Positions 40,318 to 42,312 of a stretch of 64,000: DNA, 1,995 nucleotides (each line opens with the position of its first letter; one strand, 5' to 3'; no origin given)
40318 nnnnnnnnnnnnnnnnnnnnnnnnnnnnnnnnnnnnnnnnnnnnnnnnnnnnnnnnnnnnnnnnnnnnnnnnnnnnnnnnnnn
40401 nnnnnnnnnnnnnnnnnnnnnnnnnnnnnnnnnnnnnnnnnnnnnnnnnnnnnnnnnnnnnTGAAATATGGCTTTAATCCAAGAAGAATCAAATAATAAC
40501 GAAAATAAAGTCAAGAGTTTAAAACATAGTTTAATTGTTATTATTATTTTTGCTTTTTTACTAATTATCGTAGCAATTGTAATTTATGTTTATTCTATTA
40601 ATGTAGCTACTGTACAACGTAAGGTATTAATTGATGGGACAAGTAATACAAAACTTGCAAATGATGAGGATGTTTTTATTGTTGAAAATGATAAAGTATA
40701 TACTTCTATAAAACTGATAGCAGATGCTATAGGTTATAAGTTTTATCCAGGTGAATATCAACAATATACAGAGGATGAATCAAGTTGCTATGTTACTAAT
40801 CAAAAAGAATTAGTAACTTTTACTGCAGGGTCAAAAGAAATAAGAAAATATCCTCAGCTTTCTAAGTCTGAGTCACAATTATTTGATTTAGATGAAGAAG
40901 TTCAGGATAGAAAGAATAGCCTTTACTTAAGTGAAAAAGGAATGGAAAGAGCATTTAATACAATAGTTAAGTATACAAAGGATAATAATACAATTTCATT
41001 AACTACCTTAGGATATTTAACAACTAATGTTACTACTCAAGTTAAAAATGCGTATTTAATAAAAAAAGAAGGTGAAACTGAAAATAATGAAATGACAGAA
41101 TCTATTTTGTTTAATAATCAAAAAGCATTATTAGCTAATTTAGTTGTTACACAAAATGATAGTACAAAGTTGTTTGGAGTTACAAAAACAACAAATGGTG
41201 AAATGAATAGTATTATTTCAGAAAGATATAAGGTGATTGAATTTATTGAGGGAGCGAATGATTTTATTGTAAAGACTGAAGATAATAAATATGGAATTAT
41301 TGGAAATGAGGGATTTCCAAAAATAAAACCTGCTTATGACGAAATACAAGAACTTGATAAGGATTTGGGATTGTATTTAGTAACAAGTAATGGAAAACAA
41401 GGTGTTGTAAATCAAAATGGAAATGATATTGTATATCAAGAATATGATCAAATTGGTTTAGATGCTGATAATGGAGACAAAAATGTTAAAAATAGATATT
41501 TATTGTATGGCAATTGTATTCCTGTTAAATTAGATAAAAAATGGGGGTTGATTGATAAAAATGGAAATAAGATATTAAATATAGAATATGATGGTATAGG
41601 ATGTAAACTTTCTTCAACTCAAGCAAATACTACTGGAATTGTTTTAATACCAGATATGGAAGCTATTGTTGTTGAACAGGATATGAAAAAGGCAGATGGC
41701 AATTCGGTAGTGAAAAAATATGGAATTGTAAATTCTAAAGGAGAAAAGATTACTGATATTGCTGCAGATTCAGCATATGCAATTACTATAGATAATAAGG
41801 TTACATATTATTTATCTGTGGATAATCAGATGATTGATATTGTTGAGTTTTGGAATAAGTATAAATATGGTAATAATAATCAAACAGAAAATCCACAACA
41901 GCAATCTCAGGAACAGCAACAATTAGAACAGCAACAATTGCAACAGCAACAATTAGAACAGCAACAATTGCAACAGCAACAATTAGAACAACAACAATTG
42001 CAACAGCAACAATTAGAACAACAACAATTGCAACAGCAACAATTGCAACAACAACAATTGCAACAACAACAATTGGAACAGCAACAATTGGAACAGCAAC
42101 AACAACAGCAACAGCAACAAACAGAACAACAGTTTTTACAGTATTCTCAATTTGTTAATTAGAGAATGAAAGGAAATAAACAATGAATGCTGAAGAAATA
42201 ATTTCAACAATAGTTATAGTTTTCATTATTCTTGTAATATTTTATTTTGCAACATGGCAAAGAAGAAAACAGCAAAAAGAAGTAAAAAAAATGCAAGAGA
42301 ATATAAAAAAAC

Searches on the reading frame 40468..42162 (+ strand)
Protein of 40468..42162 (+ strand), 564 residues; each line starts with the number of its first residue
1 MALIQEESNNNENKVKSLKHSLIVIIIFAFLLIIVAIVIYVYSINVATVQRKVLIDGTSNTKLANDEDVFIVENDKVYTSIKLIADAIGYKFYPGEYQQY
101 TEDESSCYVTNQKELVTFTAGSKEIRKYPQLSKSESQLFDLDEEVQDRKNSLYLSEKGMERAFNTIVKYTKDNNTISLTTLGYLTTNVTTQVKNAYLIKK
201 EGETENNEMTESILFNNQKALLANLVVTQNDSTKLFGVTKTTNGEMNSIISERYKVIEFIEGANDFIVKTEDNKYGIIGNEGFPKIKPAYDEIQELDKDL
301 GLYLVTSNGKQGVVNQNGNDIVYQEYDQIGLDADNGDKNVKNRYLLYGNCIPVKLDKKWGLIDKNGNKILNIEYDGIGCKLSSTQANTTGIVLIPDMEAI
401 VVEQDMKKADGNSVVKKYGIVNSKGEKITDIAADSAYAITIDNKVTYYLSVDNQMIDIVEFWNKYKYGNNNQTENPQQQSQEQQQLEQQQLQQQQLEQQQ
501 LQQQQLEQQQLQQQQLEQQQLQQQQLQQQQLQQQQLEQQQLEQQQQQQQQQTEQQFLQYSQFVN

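Call 43: search_protein_families(library=pfam, proteins=[window:40468-42162:+], max_evalue=0.001)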
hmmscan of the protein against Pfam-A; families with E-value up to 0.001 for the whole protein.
window:40468-42162:+ (564 aa): 1 family
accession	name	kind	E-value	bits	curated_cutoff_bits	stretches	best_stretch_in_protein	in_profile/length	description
PF14903.11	WG_beta_rep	-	1.4e-07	31.8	25.6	0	359-378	1-20/35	WG containing repeat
